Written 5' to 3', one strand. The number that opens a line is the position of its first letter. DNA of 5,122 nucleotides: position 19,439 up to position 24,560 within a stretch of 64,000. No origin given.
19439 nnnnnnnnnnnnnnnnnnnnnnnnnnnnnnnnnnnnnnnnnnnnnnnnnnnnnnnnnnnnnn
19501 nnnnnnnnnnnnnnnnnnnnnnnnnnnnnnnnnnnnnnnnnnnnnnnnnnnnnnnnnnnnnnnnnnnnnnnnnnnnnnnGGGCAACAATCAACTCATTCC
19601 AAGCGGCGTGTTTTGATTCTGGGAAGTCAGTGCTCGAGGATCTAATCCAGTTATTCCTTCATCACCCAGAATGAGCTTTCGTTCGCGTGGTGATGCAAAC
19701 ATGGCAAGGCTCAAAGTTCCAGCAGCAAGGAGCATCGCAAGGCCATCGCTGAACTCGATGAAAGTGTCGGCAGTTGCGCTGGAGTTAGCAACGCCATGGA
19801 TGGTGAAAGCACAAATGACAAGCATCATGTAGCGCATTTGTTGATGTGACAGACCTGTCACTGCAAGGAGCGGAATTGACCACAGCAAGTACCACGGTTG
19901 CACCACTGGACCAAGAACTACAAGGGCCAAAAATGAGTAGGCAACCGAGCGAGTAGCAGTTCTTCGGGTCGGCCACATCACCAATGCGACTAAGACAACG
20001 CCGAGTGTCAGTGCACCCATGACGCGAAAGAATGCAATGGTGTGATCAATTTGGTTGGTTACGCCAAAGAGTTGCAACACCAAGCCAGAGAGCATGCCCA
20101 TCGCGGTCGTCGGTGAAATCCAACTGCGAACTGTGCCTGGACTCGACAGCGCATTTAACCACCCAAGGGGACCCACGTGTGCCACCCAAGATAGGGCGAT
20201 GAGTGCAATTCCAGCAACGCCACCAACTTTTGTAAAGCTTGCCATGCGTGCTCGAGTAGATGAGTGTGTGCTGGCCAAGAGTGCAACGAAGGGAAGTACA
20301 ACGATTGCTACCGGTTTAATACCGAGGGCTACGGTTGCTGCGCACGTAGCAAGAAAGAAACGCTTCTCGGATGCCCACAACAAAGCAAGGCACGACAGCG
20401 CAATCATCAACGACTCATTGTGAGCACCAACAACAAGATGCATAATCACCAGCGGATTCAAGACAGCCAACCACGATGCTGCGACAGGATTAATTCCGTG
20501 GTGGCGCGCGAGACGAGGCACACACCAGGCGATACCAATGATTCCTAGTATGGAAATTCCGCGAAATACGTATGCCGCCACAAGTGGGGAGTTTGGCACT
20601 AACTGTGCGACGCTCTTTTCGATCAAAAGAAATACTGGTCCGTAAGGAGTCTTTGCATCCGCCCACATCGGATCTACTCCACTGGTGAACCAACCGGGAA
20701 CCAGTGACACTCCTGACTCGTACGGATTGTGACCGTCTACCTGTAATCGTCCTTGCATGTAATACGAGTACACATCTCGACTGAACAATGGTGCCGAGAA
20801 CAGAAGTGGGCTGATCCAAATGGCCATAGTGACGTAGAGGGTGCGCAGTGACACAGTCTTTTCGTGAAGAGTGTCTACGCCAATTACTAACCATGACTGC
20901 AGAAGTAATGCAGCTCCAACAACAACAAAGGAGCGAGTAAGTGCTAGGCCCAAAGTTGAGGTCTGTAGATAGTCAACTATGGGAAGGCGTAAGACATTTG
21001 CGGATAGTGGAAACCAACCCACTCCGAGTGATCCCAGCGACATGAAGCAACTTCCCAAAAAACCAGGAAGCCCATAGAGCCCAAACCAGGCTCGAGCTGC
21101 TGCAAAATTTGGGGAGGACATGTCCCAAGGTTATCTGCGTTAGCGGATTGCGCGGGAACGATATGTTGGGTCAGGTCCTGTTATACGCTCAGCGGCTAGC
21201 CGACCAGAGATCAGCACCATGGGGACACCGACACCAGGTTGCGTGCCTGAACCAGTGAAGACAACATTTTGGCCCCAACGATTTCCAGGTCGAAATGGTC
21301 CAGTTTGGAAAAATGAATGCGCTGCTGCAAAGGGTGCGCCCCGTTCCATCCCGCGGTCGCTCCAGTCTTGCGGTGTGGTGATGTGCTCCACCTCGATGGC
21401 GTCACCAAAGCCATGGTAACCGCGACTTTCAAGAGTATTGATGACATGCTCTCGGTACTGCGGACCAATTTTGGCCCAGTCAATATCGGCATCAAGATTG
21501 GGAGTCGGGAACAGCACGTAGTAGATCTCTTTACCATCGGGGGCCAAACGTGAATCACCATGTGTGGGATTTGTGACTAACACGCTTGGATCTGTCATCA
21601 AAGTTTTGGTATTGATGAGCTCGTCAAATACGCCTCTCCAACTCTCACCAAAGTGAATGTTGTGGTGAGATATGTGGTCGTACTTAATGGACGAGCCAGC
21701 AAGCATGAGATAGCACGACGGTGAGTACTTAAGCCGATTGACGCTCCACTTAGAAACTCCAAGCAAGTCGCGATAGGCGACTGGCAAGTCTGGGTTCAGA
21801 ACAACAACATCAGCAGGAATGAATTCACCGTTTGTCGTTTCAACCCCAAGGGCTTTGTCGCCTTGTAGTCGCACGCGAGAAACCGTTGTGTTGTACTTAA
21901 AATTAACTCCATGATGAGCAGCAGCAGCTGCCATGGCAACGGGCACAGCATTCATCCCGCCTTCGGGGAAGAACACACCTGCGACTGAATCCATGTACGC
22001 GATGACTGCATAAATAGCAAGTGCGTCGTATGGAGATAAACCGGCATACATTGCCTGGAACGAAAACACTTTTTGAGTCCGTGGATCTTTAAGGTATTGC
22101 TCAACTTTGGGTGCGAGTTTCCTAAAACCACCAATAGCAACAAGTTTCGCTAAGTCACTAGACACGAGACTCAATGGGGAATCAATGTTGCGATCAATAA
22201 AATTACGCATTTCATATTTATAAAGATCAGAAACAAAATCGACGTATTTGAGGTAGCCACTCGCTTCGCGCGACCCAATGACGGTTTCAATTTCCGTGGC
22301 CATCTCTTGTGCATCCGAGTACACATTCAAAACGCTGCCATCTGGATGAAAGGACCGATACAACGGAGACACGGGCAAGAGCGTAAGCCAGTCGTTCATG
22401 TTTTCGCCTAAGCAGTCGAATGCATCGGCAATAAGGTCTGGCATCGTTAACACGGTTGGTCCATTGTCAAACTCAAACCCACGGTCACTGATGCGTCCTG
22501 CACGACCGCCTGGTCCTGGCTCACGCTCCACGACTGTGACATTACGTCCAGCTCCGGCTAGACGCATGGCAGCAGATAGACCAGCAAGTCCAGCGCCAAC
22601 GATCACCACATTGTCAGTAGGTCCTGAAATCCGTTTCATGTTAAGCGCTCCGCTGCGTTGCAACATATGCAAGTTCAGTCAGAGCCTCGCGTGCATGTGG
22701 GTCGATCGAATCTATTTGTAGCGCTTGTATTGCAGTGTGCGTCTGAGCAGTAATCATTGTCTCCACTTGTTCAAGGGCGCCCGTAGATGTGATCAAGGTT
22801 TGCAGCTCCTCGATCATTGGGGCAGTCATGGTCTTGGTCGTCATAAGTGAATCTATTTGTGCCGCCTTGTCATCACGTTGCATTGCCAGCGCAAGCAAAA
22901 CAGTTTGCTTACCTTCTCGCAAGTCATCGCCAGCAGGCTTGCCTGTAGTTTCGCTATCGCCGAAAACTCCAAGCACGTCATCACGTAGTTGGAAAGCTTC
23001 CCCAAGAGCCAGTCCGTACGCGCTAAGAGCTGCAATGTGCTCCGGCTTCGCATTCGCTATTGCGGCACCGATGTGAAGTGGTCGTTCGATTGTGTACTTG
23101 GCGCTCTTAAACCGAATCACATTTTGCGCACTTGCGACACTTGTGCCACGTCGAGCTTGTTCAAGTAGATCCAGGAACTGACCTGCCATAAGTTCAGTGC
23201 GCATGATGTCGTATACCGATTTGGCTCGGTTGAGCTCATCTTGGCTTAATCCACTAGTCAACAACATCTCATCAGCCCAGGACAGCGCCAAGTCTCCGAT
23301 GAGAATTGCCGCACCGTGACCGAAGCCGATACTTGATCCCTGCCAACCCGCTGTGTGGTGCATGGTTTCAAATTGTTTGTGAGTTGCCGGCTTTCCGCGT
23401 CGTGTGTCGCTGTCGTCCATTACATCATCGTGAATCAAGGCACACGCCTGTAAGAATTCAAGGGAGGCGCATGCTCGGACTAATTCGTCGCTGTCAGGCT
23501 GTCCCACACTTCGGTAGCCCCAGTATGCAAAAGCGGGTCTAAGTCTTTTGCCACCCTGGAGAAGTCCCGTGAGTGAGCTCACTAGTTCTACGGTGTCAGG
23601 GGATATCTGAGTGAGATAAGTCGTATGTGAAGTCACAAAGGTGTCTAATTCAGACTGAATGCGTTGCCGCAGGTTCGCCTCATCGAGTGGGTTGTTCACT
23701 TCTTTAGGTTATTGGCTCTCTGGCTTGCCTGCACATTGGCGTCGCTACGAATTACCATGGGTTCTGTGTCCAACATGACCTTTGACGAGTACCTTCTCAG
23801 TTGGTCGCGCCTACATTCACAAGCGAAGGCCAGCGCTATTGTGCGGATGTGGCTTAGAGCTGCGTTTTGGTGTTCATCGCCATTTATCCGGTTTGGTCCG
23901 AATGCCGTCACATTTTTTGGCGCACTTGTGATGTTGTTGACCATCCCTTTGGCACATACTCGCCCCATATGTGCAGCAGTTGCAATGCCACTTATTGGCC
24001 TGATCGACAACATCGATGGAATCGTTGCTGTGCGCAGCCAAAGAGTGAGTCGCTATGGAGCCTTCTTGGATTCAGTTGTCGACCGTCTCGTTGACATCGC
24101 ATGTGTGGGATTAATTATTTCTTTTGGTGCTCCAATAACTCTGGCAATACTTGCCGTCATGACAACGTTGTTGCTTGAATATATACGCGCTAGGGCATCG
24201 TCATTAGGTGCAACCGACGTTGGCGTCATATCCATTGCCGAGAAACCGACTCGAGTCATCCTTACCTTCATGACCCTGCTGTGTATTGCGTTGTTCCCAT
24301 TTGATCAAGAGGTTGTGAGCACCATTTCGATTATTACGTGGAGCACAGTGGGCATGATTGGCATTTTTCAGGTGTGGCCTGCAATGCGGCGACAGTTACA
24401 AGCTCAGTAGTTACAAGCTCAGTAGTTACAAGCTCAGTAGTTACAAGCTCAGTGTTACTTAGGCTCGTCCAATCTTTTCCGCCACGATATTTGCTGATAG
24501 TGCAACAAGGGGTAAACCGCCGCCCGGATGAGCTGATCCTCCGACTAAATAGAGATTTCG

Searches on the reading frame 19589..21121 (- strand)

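Call 13: search_protein_families(library=pfam, proteins=[window:19589-21121:-], max_evalue=0.001)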
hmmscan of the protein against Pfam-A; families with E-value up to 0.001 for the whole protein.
window:19589-21121:- (510 aa): 1 family
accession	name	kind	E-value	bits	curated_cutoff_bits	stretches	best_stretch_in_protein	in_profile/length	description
PF09594.16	GT87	-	8.6e-06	26.1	25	1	160-406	3-234/237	Glycosyltransferase family 87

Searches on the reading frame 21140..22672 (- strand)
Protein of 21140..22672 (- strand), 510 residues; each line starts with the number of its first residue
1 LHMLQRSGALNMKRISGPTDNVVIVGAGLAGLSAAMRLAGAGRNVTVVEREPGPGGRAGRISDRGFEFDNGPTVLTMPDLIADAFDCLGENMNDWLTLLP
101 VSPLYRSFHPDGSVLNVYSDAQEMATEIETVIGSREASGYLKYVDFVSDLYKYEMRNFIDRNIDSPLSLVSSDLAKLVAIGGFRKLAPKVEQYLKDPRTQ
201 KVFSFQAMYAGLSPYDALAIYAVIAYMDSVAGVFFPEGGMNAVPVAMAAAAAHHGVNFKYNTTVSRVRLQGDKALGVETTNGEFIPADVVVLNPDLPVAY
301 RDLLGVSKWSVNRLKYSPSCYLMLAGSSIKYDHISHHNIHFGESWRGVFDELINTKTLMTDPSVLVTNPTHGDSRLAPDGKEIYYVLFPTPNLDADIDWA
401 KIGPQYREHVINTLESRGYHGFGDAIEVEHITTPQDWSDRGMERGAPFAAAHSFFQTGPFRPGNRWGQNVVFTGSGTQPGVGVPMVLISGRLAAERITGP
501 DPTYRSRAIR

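Call 5: search_protein_families(library=pfam, proteins=[window:21140-22672:-], max_evalue=0.01)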
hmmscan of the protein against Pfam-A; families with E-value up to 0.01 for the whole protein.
window:21140-22672:- (510 aa): 14 families
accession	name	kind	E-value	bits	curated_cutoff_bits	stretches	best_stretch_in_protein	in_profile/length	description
PF01593.30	Amino_oxidase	-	1.4e-40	140.4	19.8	1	29-497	1-442/443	Flavin containing amine oxidoreductase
PF01266.30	DAO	-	5.2e-17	62.8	27.9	2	22-60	2-41/353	FAD dependent oxidoreductase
PF13450.12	NAD_binding_8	-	5.9e-14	52.5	21.9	1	24-78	1-55/68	NAD(P)-binding Rossmann-like domain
PF07992.20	Pyr_redox_2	-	2.7e-10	40.6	26.1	1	21-51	2-32/291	Pyridine nucleotide-disulphide oxidoreductase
PF00070.33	Pyr_redox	-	4.3e-08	34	22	1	21-54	1-34/82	Pyridine nucleotide-disulphide oxidoreductase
PF00890.30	FAD_binding_2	-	6.7e-08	32.6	20.4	1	22-56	2-36/414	FAD binding domain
PF03486.20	HI0933_like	-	2.5e-07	30.8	50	1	21-55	2-36/244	HI0933-like protein Rossmann domain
PF01494.25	FAD_binding_3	-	1.2e-05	25.2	22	1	21-65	3-49/349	FAD binding domain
PF12831.13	FAD_oxidored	-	4.7e-05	23.3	27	1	22-58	2-38/416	FAD dependent oxidoreductase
PF01946.23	Thi4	-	0.00013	21.7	26.2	1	21-58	19-57/235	Thi4 family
PF05834.18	Lycopene_cycl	-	0.0016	18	23.4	1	22-54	2-36/380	Lycopene cyclase protein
PF01134.28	GIDA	-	0.0018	17.8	22.1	1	21-48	1-28/391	Glucose inhibited division protein A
PF13738.12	Pyr_redox_3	-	0.0042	16.8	30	0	23-51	1-30/305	Pyridine nucleotide-disulphide oxidoreductase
PF01262.27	AlaDh_PNT_C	-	0.0058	16.5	23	1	21-52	30-61/214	Alanine dehydrogenase/PNT, C-terminal domain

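Call 6: search_protein_families(library=ncbifam, proteins=[window:21140-22672:-], max_evalue=0.01)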
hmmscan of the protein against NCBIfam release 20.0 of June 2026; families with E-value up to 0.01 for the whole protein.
window:21140-22672:- (510 aa): 108 families (the best 25 are shown)
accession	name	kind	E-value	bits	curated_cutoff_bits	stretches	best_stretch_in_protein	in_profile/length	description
TIGR02734.1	crtI_fam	subfamily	3.2e-146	488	238.1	1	22-500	1-491/504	phytoene desaturase family protein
NF058655.1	CrtID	equivalog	5.4e-86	289.3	640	1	22-494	1-478/478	bifunctional phytoene desaturase/3,4-desaturase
NF045637.1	carotdesatCrtDProt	equivalog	1.1e-75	255.1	580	1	22-498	1-483/485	1-hydroxycarotenoid 3,4-desaturase CrtD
NF042421.1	hydcarot_desat_CrtD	equivalog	3e-59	200.8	500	1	21-497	3-483/487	1-hydroxycarotenoid 3,4-desaturase CrtD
TIGR02730.1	carot_isom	equivalog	3.1e-20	72.5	586.9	1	22-498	3-489/493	carotenoid isomerase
TIGR03467.1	HpnE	equivalog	6.8e-16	58.6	283.05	1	22-75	1-56/430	hydroxysqualene dehydroxylase HpnE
NF005560.0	PRK07233.1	equivalog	1.9e-14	53.3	252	2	21-68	2-49/435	hypothetical protein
NF001933.0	PRK00711.1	subfamily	6.8e-13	48.4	383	2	21-55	2-36/429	D-amino acid dehydrogenase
NF045689.1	BCarotKetCrtO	equivalog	7e-12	44.7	1000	1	21-287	5-289/563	beta-carotene ketolase CrtO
TIGR03197.1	MnmC_Cterm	equivalog_domain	1.8e-10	40.5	174.2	1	22-58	2-38/400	FAD-dependent 5-carboxymethylaminomethyl-2-thiouridine(34) oxidoreductase MnmC1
TIGR02733.1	desat_CrtD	equivalog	1e-09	37.6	549.7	1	21-73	3-55/492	C-3',4' desaturase CrtD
NF002480.1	PRK01747.1-1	equivalog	4.5e-09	35.3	540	1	17-58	246-287/645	bifunctional tRNA (5-methylaminomethyl-2-thiouridine)(34)-methyltransferase MnmC2/FAD-dependent 5-carboxymethylaminomethyl-2-thiouridine(34)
NF005548.0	PRK07208.1-4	equivalog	8.4e-09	34.5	389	1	20-72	4-56/488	hypothetical protein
NF050086.1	pipecolate_AmaA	exception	4e-08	32.3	600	1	19-60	25-66/425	L-pipecolate oxidase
TIGR03364.1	HpnW_proposed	hypoth_equivalog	1.1e-07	31.3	285.1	1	21-56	2-37/365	TIGR03364 family FAD-dependent oxidoreductase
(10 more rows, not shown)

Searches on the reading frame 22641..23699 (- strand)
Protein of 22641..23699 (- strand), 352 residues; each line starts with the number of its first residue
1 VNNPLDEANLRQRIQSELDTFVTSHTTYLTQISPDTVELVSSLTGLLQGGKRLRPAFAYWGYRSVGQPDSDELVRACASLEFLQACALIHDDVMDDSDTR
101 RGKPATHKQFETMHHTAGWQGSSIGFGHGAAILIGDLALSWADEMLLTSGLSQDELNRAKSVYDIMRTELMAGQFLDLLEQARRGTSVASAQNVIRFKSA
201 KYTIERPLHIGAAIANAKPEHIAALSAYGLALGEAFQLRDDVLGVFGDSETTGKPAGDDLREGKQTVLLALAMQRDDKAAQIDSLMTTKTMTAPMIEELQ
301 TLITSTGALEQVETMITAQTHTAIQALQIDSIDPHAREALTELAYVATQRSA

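Call 5: search_protein_families(library=pfam, proteins=[window:22641-23699:-], max_evalue=0.01)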
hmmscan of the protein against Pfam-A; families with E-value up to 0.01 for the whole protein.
window:22641-23699:- (352 aa): 1 family
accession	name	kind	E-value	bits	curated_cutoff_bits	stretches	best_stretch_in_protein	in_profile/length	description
PF00348.22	polyprenyl_synt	-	2.5e-52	178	27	1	45-298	10-246/251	Polyprenyl synthetase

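Call 6: search_protein_families(library=ncbifam, proteins=[window:22641-23699:-], max_evalue=0.01)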
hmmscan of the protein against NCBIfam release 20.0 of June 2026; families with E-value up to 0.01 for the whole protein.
window:22641-23699:- (352 aa): 16 families
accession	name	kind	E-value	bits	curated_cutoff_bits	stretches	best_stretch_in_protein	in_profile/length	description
NF042416.1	GFPPS_Mycobact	equivalog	1.3e-102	343.4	600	1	13-352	4-350/350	bifunctional (2E,6E)-farnesyl/geranyl diphosphate synthase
NF041169.1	f2_encap_cargo4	exception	9.3e-72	242.1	450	1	48-351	48-333/334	family 2 encapsulin nanocompartment cargo protein polyprenyl transferase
NF040698.1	IdsA_Meth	equivalog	2.8e-41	141.8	468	1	26-350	19-326/328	short chain isoprenyl diphosphate synthase IdsA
NF041003.1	GGPP_syn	equivalog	2.5e-37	128.7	500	1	34-350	23-324/326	geranylgeranyl diphosphate synthase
NF045485.1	FPPsyn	subfamily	1.7e-35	122.6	275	1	41-289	28-264/288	farnesyl diphosphate synthase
NF008140.0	PRK10888.1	equivalog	2.5e-34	119.1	412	1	25-351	18-322/323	octaprenyl diphosphate synthase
NF045549.1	GGPPsyn_IdsB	equivalog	1.2e-31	110.1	475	1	49-343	64-340/346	geranylgeranyl diphosphate synthase IdsB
NF040789.2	gerfarn_diphsyn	equivalog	4e-30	105.2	560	1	62-344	71-337/345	geranylfarnesyl diphosphate synthase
TIGR02748.1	GerC3_HepT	equivalog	1.6e-28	99.8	456.55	1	42-350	35-317/319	heptaprenyl diphosphate synthase component II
NF045628.1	HxpDPsynlarge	equivalog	3.3e-26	92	500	1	44-343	29-302/311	hexaprenyl-diphosphate synthase large subunit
NF042417.1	NPPPS_Mycobact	equivalog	1.1e-25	90.4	600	1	43-349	48-332/335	nonaprenyl/(2E,6E)-farnesyl/geranylgeranyl diphosphat synthase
NF045685.1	GGPPSynCrtE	equivalog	1.2e-25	90.2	460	1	45-281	37-261/293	geranylgeranyl diphosphate synthase CrtE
TIGR02749.1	prenyl_cyano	equivalog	9.7e-25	87.2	383.2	2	213-346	187-316/322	solanesyl diphosphate synthase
NF007877.0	PRK10581.1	equivalog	8.8e-23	80.9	321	1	19-281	12-264/299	(2E,6E)-farnesyl diphosphate synthase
NF040627.1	GFPS_Meth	equivalog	9.1e-07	28.6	600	1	48-246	38-211/285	geranylfarnesyl diphosphate synthase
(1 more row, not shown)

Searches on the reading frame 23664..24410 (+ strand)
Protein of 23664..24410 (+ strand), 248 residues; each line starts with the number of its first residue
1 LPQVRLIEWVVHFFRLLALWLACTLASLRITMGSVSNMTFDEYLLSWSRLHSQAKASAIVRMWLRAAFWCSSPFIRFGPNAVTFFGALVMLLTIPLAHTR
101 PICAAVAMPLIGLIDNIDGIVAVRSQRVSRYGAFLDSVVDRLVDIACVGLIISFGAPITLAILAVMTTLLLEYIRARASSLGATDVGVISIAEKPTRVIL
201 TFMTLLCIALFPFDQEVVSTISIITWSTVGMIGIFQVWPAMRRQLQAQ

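Call 5: search_protein_families(library=pfam, proteins=[window:23664-24410:+], max_evalue=0.01)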
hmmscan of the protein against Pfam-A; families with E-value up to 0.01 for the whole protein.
window:23664-24410:+ (248 aa): 1 family
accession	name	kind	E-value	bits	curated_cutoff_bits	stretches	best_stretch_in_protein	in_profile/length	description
PF01066.26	CDP-OH_P_transf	-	1.4e-11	45.4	22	1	79-220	4-138/152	CDP-alcohol phosphatidyltransferase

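Call 6: search_protein_families(library=ncbifam, proteins=[window:23664-24410:+], max_evalue=0.01)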
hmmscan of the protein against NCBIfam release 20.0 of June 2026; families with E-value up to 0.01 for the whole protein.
window:23664-24410:+ (248 aa): 9 families
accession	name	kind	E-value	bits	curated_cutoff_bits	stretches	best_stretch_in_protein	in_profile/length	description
NF040950.1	archin_ph_syn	equivalog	2.1e-28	99.5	180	1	75-229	22-180/191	archaetidylinositol phosphate synthase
NF045883.1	PIPSynth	equivalog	3e-16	59.7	170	1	77-243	23-194/197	phosphatidylinositol phosphate synthase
NF041135.1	IPPtranDIPPsyn_Thcocales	equivalog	3.9e-10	39.3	580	1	76-177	249-355/419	bifunctional L-myo-inositol-1-phosphate cytidylyltransferase/CDP-L-myo-inositol myo-inositolphosphotransferase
NF052561.1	PIPSynBT1523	equivalog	8.9e-09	35.4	350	1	110-211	69-174/232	hypothetical protein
NF053678.1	ClpnSynClsA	equivalog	9e-07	29.2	240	1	92-229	21-157/180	cardiolipin synthase ClsA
TIGR00560.1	pgsA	equivalog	2e-05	25.2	109.1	1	102-226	34-158/183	CDP-diacylglycerol--glycerol-3-phosphate 3-phosphatidyltransferase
NF008090.0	PRK10832.1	equivalog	3.6e-05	23.9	304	1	87-207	19-140/182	CDP-diacylglycerol--glycerol-3-phosphate 3-phosphatidyltransferase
TIGR00473.1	pssA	equivalog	0.00042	20.4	107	1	91-142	9-61/153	CDP-diacylglycerol--serine O-phosphatidyltransferase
NF038086.1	anchor_synt_A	exception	0.0047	16.7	200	1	80-146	11-72/222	protein sorting system archaetidylserine synthase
